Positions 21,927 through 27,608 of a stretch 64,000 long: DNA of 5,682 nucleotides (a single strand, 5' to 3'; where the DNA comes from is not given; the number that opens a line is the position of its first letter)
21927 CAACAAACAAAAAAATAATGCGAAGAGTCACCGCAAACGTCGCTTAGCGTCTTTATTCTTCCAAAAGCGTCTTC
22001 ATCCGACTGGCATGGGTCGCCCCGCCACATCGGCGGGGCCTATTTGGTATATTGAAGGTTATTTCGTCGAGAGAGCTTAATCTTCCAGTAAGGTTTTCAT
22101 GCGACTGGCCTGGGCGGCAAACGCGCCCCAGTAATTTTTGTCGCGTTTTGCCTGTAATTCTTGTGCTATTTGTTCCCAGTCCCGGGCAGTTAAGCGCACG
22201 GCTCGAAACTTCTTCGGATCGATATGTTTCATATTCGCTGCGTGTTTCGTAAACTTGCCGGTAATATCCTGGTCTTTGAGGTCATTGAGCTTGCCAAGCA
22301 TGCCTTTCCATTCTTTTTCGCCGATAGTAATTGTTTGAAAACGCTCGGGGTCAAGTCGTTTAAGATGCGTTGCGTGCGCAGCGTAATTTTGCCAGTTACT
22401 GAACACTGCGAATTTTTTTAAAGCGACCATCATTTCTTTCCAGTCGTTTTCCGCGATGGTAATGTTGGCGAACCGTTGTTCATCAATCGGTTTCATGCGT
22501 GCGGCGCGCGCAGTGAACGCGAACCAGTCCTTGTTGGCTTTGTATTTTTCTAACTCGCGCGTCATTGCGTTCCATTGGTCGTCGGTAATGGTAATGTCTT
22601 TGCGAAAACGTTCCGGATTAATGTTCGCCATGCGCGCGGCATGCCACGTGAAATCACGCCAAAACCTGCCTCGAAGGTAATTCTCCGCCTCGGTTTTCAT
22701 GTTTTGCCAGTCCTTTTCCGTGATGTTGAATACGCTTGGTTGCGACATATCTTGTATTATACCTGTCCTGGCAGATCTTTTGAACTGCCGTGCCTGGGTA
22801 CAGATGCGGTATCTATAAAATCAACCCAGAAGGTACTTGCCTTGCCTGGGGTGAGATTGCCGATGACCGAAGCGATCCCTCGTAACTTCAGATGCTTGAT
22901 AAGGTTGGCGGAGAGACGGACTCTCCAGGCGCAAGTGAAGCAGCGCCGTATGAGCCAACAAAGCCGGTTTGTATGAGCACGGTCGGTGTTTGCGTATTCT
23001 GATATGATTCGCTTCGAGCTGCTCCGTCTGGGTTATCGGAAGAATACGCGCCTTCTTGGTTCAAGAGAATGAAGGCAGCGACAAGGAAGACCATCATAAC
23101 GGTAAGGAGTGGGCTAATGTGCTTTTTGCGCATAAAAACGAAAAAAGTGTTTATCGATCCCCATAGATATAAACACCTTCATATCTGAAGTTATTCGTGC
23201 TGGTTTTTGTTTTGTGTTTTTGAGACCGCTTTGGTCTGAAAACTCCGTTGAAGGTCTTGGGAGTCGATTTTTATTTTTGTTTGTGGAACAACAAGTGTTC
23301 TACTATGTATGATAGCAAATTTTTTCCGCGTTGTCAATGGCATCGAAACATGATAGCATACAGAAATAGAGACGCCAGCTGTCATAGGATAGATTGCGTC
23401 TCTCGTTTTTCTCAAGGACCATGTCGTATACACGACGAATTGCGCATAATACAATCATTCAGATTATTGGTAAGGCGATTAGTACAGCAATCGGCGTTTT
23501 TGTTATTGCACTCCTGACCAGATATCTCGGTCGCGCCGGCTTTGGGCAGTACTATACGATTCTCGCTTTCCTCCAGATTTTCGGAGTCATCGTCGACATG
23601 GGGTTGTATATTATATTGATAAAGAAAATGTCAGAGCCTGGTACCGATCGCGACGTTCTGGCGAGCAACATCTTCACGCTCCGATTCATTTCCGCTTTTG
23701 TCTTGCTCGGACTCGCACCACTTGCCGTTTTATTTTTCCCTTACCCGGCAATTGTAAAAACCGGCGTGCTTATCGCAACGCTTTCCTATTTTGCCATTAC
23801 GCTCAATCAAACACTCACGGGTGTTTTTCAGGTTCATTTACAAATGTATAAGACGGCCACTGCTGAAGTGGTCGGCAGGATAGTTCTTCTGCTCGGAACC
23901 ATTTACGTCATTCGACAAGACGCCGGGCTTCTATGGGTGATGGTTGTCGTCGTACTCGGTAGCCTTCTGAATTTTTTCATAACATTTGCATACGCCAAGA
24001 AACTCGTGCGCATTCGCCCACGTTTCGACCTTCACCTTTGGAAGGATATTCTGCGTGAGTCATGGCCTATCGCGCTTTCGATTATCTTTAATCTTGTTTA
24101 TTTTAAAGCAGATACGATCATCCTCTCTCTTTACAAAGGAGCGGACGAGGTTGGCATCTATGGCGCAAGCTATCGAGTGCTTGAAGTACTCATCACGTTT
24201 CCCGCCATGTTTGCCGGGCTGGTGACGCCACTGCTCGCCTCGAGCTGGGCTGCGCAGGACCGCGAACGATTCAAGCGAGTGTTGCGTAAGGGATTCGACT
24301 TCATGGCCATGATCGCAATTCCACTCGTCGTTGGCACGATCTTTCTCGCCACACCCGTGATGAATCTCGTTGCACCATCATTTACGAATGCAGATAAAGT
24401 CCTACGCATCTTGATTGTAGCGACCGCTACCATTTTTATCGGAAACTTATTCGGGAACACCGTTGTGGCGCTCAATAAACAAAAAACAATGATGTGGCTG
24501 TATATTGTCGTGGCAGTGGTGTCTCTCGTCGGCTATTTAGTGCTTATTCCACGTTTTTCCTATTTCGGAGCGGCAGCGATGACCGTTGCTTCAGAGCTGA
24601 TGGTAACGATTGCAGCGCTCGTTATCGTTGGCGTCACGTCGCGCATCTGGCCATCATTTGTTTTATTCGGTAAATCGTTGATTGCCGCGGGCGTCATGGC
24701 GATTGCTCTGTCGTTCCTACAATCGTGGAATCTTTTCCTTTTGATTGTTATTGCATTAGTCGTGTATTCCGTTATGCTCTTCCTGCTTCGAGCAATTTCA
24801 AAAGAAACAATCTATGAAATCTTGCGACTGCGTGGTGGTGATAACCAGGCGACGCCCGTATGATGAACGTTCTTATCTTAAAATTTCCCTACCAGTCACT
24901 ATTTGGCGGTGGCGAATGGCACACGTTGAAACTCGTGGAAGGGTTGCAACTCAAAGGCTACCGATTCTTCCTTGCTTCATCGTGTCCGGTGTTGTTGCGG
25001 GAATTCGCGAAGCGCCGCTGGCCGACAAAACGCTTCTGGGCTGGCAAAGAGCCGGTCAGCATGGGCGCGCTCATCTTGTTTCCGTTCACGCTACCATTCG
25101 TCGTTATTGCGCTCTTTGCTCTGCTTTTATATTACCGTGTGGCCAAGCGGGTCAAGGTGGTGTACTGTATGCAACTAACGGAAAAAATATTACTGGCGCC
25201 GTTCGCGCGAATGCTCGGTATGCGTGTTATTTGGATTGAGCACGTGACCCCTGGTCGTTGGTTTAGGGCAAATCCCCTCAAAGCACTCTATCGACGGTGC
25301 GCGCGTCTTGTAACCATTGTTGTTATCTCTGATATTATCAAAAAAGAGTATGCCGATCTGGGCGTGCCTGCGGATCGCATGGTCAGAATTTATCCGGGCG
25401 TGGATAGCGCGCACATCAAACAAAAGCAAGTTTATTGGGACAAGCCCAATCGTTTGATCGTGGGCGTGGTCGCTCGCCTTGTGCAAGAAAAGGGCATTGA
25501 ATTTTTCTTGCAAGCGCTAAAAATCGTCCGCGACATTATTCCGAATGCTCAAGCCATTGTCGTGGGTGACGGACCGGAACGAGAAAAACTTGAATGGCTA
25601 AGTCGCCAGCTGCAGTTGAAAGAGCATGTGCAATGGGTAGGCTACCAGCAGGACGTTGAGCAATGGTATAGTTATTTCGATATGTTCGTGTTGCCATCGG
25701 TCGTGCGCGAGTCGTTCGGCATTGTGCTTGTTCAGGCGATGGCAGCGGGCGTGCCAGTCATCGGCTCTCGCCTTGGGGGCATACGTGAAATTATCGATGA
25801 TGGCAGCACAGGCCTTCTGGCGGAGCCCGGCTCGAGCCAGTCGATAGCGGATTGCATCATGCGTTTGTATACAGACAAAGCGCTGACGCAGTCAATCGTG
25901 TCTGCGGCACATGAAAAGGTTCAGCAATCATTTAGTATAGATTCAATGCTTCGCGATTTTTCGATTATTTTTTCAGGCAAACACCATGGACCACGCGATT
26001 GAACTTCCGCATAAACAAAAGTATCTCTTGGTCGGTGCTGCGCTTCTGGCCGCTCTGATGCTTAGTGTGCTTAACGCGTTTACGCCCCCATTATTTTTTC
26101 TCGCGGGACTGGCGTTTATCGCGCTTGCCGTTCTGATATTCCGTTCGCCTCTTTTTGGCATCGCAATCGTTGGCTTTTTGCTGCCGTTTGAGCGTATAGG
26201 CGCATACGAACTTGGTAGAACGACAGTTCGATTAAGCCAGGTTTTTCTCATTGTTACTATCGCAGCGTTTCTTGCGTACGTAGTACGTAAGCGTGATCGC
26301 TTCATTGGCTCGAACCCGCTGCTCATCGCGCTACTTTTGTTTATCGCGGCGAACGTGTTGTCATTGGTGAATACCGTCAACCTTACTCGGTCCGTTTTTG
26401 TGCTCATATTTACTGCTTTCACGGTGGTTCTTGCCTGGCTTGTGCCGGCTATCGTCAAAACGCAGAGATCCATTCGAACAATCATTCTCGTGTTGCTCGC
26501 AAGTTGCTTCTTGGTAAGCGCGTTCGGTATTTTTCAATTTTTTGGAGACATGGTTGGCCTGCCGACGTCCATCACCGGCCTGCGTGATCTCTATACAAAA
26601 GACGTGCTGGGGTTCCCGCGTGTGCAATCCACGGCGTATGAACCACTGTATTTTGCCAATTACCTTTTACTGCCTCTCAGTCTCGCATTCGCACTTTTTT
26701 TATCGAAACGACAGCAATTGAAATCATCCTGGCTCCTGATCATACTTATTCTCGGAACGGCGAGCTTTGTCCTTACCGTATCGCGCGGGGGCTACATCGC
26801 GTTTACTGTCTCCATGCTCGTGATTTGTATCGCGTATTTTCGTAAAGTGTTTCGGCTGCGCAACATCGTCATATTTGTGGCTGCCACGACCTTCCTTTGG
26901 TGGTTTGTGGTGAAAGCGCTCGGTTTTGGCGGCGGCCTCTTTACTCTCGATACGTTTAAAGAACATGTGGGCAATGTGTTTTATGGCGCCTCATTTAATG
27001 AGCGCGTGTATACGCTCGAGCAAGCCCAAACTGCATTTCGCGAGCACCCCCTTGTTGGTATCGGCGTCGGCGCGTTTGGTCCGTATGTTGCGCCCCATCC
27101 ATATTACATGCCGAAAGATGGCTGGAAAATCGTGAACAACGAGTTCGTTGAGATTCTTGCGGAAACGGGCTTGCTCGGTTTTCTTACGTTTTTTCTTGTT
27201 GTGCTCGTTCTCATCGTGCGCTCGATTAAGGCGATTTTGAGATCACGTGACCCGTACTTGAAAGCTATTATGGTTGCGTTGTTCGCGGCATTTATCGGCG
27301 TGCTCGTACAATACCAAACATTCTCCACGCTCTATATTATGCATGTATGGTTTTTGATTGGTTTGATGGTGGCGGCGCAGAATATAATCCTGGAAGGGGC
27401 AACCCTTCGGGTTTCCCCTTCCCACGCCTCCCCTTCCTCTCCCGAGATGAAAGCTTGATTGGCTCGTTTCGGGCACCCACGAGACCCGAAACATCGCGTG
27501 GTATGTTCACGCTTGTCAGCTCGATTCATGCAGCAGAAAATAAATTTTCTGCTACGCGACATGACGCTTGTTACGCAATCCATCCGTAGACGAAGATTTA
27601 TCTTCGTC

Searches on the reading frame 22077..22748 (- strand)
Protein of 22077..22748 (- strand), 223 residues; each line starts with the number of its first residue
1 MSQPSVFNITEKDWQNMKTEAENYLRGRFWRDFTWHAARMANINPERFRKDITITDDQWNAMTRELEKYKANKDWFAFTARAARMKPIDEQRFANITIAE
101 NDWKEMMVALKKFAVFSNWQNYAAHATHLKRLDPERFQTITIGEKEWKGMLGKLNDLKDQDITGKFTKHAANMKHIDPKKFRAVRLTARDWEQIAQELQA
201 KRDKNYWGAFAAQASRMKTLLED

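Call 89: search_protein_families(library=pfam, proteins=[window:22077-22748:-], max_evalue=0.001)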
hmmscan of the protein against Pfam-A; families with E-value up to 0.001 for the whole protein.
window:22077-22748:- (223 aa): 1 family
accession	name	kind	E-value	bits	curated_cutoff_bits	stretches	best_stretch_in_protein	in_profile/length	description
PF24543.1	Usp-48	-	0.00057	20.2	27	0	177-203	84-110/115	Usp-48 domain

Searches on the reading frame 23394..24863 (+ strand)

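Call 89: search_protein_families(library=pfam, proteins=[window:23394-24863:+], max_evalue=0.001)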
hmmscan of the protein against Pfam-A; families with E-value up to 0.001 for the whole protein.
window:23394-24863:+ (489 aa): 4 families
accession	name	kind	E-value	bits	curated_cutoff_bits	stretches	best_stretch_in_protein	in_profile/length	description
PF01943.22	Polysacc_synt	-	1.3e-27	97.4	28.2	1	17-282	2-271/274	Polysaccharide biosynthesis protein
PF13440.11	Polysacc_synt_3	-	3.5e-22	79.4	23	1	40-326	1-283/293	Polysaccharide biosynthesis protein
PF01554.23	MatE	-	2e-11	44.3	24.9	1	225-379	1-157/161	MatE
PF03023.19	MurJ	-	0.00074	18.7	27.4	1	133-453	109-443/451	Lipid II flippase MurJ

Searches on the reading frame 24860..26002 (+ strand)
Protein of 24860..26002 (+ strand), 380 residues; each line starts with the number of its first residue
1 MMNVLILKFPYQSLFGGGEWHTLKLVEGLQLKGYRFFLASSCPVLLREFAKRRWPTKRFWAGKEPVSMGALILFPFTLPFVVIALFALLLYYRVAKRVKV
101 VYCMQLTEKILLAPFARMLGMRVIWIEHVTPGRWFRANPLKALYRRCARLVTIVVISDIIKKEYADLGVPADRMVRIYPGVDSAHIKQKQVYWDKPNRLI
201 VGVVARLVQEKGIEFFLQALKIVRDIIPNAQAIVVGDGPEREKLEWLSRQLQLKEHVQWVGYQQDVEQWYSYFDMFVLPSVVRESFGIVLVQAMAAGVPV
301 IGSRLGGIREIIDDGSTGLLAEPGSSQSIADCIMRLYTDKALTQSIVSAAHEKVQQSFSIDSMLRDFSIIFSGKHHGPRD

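Call 89: search_protein_families(library=pfam, proteins=[window:24860-26002:+], max_evalue=0.001)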
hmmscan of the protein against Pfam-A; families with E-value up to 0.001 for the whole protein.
window:24860-26002:+ (380 aa): 6 families
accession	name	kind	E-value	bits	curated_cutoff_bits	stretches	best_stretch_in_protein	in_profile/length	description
PF00534.26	Glycos_transf_1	-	1.6e-40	138.9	26.4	1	195-351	12-170/172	Glycosyl transferases group 1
PF13692.12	Glyco_trans_1_4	-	1.9e-38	132.3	27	1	200-339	3-142/142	Glycosyl transferases group 1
PF13439.12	Glyco_transf_4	-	4.4e-11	43.5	28.5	1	15-183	1-168/170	Glycosyltransferase Family 4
PF20706.3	GT4-conflict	-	2.7e-08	33.7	26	1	170-319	170-327/385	Family 4 Glycosyltransferase in conflict systems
PF13579.12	Glyco_trans_4_4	-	4.4e-08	34.1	29.7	1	16-180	1-158/158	Glycosyl transferase 4-like domain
PF13524.12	Glyco_trans_1_2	-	4.5e-07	30.4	25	1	214-365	3-140/144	Glycosyl transferase-like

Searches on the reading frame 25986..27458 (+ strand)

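Call 89: search_protein_families(library=pfam, proteins=[window:25986-27458:+], max_evalue=0.001)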
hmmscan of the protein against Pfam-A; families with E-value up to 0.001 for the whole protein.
window:25986-27458:+ (490 aa): 1 family
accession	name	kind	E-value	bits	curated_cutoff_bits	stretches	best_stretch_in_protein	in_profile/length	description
PF04932.20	Wzy_C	-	2.7e-17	63.4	31.7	1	253-403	2-149/149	O-Antigen ligase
